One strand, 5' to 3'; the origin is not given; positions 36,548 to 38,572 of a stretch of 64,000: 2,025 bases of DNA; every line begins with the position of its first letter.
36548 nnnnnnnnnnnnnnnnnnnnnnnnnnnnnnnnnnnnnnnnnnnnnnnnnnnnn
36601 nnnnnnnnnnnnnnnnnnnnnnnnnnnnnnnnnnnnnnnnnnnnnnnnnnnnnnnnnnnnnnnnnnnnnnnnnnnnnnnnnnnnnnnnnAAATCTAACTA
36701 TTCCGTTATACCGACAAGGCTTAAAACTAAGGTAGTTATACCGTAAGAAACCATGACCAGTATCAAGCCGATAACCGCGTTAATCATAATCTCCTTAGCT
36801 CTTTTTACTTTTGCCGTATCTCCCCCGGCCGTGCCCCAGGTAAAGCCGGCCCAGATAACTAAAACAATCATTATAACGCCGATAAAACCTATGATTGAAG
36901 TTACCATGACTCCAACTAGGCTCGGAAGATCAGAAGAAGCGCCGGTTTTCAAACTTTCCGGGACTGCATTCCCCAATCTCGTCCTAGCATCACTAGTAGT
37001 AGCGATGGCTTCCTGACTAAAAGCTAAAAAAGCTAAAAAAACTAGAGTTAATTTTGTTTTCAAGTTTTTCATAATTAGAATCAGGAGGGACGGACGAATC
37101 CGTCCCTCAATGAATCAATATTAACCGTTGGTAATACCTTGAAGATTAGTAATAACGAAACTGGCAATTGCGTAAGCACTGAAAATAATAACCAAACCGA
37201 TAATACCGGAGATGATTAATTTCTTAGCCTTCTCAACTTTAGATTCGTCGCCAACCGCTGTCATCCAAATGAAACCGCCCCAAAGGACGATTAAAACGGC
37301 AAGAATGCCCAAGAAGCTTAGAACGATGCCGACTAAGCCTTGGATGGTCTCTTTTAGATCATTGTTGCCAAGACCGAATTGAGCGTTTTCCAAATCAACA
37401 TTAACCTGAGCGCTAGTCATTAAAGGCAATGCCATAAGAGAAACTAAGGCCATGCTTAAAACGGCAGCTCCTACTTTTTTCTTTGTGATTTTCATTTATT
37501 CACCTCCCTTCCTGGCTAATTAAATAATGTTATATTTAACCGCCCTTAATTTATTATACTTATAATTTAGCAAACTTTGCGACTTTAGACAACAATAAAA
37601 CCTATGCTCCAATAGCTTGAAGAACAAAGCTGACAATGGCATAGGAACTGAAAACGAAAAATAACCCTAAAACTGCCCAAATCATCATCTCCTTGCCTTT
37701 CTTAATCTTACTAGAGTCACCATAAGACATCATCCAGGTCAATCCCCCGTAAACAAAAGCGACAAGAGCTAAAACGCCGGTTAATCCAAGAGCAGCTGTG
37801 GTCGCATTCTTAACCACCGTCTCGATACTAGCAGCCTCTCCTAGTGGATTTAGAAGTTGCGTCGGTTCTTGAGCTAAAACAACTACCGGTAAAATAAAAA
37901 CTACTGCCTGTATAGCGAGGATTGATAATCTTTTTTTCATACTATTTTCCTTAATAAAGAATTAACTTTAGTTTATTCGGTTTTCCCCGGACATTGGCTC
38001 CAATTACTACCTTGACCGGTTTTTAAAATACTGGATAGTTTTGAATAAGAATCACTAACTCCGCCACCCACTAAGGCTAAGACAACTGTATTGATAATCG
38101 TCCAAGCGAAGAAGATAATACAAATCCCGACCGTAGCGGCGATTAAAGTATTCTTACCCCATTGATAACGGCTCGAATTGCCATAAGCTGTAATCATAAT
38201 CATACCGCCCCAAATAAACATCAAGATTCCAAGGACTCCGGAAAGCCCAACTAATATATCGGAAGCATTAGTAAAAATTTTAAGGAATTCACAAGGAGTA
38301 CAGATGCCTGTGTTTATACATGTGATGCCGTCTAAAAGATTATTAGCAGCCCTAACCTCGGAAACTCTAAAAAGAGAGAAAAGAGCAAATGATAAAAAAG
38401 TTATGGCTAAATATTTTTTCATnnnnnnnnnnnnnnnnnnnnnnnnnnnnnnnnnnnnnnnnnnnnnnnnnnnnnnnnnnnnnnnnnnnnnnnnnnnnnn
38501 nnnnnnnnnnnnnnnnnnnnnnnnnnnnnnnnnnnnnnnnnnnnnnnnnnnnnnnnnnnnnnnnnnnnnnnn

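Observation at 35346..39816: Seven tandem secreted pilin-like (TrbC/VirB2-type) paralogs co-transcribed with an orphan solute-binding protein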

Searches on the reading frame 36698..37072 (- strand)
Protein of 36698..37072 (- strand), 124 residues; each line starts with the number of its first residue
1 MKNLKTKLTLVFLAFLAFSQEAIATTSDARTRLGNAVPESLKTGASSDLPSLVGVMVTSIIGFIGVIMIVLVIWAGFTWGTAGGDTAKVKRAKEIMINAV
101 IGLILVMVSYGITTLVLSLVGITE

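Call 3: search_protein_families(library=pfam, proteins=[window:36698-37072:-], max_evalue=1)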
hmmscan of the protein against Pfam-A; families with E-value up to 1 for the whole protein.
window:36698-37072:- (124 aa): 2 families
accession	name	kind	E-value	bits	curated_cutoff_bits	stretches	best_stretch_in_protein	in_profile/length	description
PF18895.5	T4SS_pilin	-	6.8e-08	32.9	26.6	1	58-116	13-71/71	Type IV secretion system pilin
PF04956.18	TrbC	-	0.054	14.1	27.9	1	3-112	9-94/98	TrbC/VIRB2 pilin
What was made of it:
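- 36698..37072 (-): P4: pilin of a separate orthogroup. PF18895 6.8e-8 (call 3).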

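Call 4: search_protein_families(library=ncbifam, proteins=[window:36698-37072:-], max_evalue=1)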
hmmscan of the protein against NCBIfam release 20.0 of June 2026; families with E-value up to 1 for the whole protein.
window:36698-37072:- (124 aa): 1 family
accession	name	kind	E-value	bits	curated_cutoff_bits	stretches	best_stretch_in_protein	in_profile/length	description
NF045849.1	ICE_MMCAP2_0565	equivalog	2.4e-08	33.5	40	1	51-119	11-79/80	Mbov_0395 family pilin-like conjugal transfer protein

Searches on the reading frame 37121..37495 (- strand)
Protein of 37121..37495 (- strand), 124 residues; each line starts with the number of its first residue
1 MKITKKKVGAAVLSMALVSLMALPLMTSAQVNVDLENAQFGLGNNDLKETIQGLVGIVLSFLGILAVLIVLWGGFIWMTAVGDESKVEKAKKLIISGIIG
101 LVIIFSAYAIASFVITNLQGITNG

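Call 3: search_protein_families(library=pfam, proteins=[window:37121-37495:-], max_evalue=1)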
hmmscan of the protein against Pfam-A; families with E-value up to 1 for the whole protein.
window:37121-37495:- (124 aa): 4 families
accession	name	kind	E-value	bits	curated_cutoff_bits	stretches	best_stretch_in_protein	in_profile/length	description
PF18895.5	T4SS_pilin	-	7.2e-12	45.6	26.6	1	46-114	4-71/71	Type IV secretion system pilin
PF05987.18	DUF898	-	3.9e-07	29.9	28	1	12-115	138-246/336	Bacterial protein of unknown function (DUF898)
PF04956.18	TrbC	-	9.2e-06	26.2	27.9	1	3-113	6-97/98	TrbC/VIRB2 pilin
PF04893.22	Yip1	-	0.29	11.4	28.6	0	26-109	120-172/173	Yip1 domain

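Call 4: search_protein_families(library=ncbifam, proteins=[window:37121-37495:-], max_evalue=1)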
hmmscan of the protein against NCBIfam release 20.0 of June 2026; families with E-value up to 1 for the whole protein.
window:37121-37495:- (124 aa): 5 families
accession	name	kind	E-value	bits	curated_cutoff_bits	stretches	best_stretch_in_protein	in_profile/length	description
NF045849.1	ICE_MMCAP2_0565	equivalog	2.1e-11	43.4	40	1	45-117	7-79/80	Mbov_0395 family pilin-like conjugal transfer protein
NF046050.1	CPBP_fam_MroQ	equivalog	0.015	14.8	270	1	16-120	4-108/243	intramembrane glutamic endopeptidase MroQ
NF001592.0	PRK00394.1-1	equivalog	0.067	12.7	270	1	7-98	88-177/194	TATA-box-binding protein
NF040945.1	CCC_membrane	equivalog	0.11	12.9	65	1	16-72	24-80/99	CCC motif membrane protein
NF002669.0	PRK02391.1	equivalog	0.14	11.3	341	1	57-116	154-208/298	zinc metalloprotease HtpX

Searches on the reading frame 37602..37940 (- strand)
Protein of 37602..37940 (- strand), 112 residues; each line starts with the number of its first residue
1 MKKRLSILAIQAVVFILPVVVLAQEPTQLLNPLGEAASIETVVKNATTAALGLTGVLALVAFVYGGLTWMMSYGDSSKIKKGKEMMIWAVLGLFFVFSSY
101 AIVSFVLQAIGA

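Call 3: search_protein_families(library=pfam, proteins=[window:37602-37940:-], max_evalue=1)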
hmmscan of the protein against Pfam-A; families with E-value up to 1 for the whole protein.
window:37602-37940:- (112 aa): 3 families
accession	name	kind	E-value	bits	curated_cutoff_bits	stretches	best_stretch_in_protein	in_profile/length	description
PF18895.5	T4SS_pilin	-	2.8e-11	43.8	26.6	1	37-106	3-71/71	Type IV secretion system pilin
PF04956.18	TrbC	-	2.2e-07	31.5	27.9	1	3-105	10-97/98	TrbC/VIRB2 pilin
PF20134.4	DUF6524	-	0.3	11.3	27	1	44-98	55-108/131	Family of unknown function (DUF6524)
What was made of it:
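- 37602..37940 (-): P6: shortest pilin (112 aa), passes both the PF18895 and TrbC/VirB2 thresholds. Call 3.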

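Call 4: search_protein_families(library=ncbifam, proteins=[window:37602-37940:-], max_evalue=1)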
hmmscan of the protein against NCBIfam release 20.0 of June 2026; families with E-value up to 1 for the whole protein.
window:37602-37940:- (112 aa): 3 families
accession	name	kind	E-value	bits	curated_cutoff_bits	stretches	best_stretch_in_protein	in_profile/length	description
NF045849.1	ICE_MMCAP2_0565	equivalog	2.5e-06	27.1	40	1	37-110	7-80/80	Mbov_0395 family pilin-like conjugal transfer protein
NF010157.0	PRK13636.1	equivalog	0.094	11.9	463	1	8-58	150-198/285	cobalt transporter ATP-binding subunit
TIGR03349.1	IV_VI_DotU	subfamily_domain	0.54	10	89.95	0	24-72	159-207/211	DotU/TssL family secretion system protein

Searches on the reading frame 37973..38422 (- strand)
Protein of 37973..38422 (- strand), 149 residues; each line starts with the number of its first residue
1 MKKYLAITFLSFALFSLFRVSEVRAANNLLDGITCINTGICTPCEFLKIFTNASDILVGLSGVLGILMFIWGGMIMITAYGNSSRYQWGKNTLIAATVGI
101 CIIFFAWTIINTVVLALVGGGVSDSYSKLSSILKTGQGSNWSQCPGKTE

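Call 3: search_protein_families(library=pfam, proteins=[window:37973-38422:-], max_evalue=1)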
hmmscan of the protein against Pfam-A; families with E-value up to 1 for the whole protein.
window:37973-38422:- (149 aa): 4 families
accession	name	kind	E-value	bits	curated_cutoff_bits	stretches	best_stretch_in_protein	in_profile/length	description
PF18895.5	T4SS_pilin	-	1.2e-10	41.7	26.6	1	51-112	10-70/71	Type IV secretion system pilin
PF04956.18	TrbC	-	0.0019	18.8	27.9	1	48-112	39-97/98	TrbC/VIRB2 pilin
PF09955.14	DUF2189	-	0.015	15.9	26.2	0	92-135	47-92/126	Predicted integral membrane protein (DUF2189)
PF20221.3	DUF6580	-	0.34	11.6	27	1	53-113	59-112/162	Family of unknown function (DUF6580)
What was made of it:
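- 37973..38422 (-): P7: Cys-rich, longer VirB2-like pilin, translationally coupled to the SBP (ATGA overlap); founding member of a distinct SBP-linked pilin orthogroup. PF18895 1.2e-10 (call 3).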

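Call 4: search_protein_families(library=ncbifam, proteins=[window:37973-38422:-], max_evalue=1)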
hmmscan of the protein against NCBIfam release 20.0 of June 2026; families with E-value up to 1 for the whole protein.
window:37973-38422:- (149 aa): 0 families

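Call 48: find_homologous_proteins(query=window:37973-38422:-, max_evalue=0.001)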
Query window:37973-38422:- (149 aa): 6 proteins with E <= 0.001 among 82 candidates.
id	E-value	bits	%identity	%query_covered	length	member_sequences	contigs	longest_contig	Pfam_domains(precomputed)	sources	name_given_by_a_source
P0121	1.9e-91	322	100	100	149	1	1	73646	PF18895.6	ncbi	-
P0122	3.6e-25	107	51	73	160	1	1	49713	PF18895.6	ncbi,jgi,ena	ncbi:MAG: pilin [Patescibacteria group bacterium]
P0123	1.7e-24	105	47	79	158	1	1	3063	PF18895.6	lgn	-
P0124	2.3e-22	98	55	56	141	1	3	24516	PF18895.6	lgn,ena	-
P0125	3.0e-18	84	38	93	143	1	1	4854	PF18895.6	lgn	-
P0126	1.6e-6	46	35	76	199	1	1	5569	PF18895.6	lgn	-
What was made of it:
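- Tried and rejected: A homologue search with P7 alone returned only 6 proteins, because of fast divergence and the word filter (call 48).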

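Call 60: predict_structure(alignment_id=A3)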
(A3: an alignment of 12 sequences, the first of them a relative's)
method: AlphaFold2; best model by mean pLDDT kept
length: 149 residues; sequences in the alignment: 12
mean_pLDDT: 73.4   pTM: 0.56
mean pLDDT of the five models: 73.4, 70.9, 68.8, 68.7, 66.4
residues with pLDDT >= 90: 29; 70-90: 57; 50-70: 57; < 50: 6
segments of 3 or more residues with pLDDT < 50: 147-149
pLDDT, mean of each block of 10 residues (from residue 1): 69 67 54 65 75 83 89 91 92 92 86 71 59 55 53
secondary structure, 60 per line:
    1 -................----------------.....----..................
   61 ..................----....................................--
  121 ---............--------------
elements in order: H2-17 H34-38 H43-78 H83-118 H124-135
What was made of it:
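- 37973..38422 (-): The AF2 model shows a helix hairpin at 43-78/83-118 (call 60).
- On T4SS_pilin (Pfam PF18895; VirB2-like pilins): The AF2 model of P7 has helices 2-17, 43-78 and 83-118 (call 60).
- The AF2 model of P7 shows signal helix plus helix-loop-helix (call 60).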

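Call 63: fold_search(model_id=the predicted structure, library=pdb)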
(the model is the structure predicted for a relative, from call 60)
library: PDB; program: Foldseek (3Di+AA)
matches with E <= 10: 228; with E <= 0.001: 0
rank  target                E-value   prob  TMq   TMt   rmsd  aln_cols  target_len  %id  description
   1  6h2f_A                5.9e-01  0.63  0.33  0.18   7.8       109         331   17  Structure of the pre-pore AhlB of the tripartite alpha-pore forming toxin, AHL, from Aeromonas hydrophila. (released 2019-07-10)
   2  9div_E                8.2e-01  0.75  0.43  0.48   8.7       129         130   12  The crystal structure of de novo designed ChuA binding protein C8 (released 2025-05-21)
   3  8e2i_E                1.1e+00  0.84  0.41  0.36   6.0        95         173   14  Cryo-EM structure of BIRC6/Smac (released 2023-02-15)
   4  3zx6_A                1.4e+00  0.51  0.42  0.23  35.8       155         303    9  Structure of Hamp(AF1503)-Tsr fusion - Hamp (A291V) mutant (released 2012-02-29)
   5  3tul_C                1.4e+00  0.47  0.40  0.44   7.1       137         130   11  Crystal structure of N-terminal region of Type III Secretion Major Translocator SipB (residues 82-226) (released 2012-02-15)
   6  6s1k_E                1.5e+00  0.85  0.43  0.61   4.4        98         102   10  E. coli Core Signaling Unit, carrying QQQQ receptor mutation (released 2020-01-22)
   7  3tul_A                1.5e+00  0.20  0.30  0.32  10.8       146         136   11  Crystal structure of N-terminal region of Type III Secretion Major Translocator SipB (residues 82-226) (released 2012-02-15)
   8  6cnn_A                1.8e+00  0.69  0.45  0.20  19.5       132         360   12  Cryo-EM structure of the human SK4/calmodulin channel complex in the Ca2+ bound state I (released 2018-05-02)
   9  1qu7_A                1.9e+00  0.57  0.42  0.29  12.7       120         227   10  FOUR HELICAL-BUNDLE STRUCTURE OF THE CYTOPLASMIC DOMAIN OF A SERINE CHEMOTAXIS RECEPTOR (released 2000-07-12)
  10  8tt3_H                2.0e+00  0.77  0.30  0.19   2.4        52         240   12  S. thermodepolymerans KpsM-KpsE in Glycolipid 2 state with rigid body fitted KpsT (released 2024-04-17)
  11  7a0g_EEE              2.0e+00  0.51  0.38  0.20   6.9       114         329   11  Structure of the SmhB pore of the tripartite alpha-pore forming toxin, Smh, from Serratia marcescens. (released 2021-03-31)
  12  2ch7_A                2.0e+00  0.15  0.28  0.15  25.4       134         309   11  Crystal structure of the cytoplasmic domain of a bacterial chemoreceptor from Thermotoga maritima (released 2006-04-18)
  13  9sv3_D                2.1e+00  0.41  0.33  0.23   6.2        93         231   11  Local refinement of EloB/EloC/VHL/CV2a/14-3-3zeta/ERa from pose 1 (released 2025-12-03)
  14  3q84_H                2.1e+00  0.41  0.38  0.22   7.1       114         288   10  Crystal structure of human PACSIN 1 F-BAR domain (released 2012-02-22)
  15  6zfd_A                2.4e+00  0.33  0.33  0.22   7.3        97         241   11  14-3-3 zeta bound to the phosphorylated 18E6 C-terminus (released 2021-02-17)
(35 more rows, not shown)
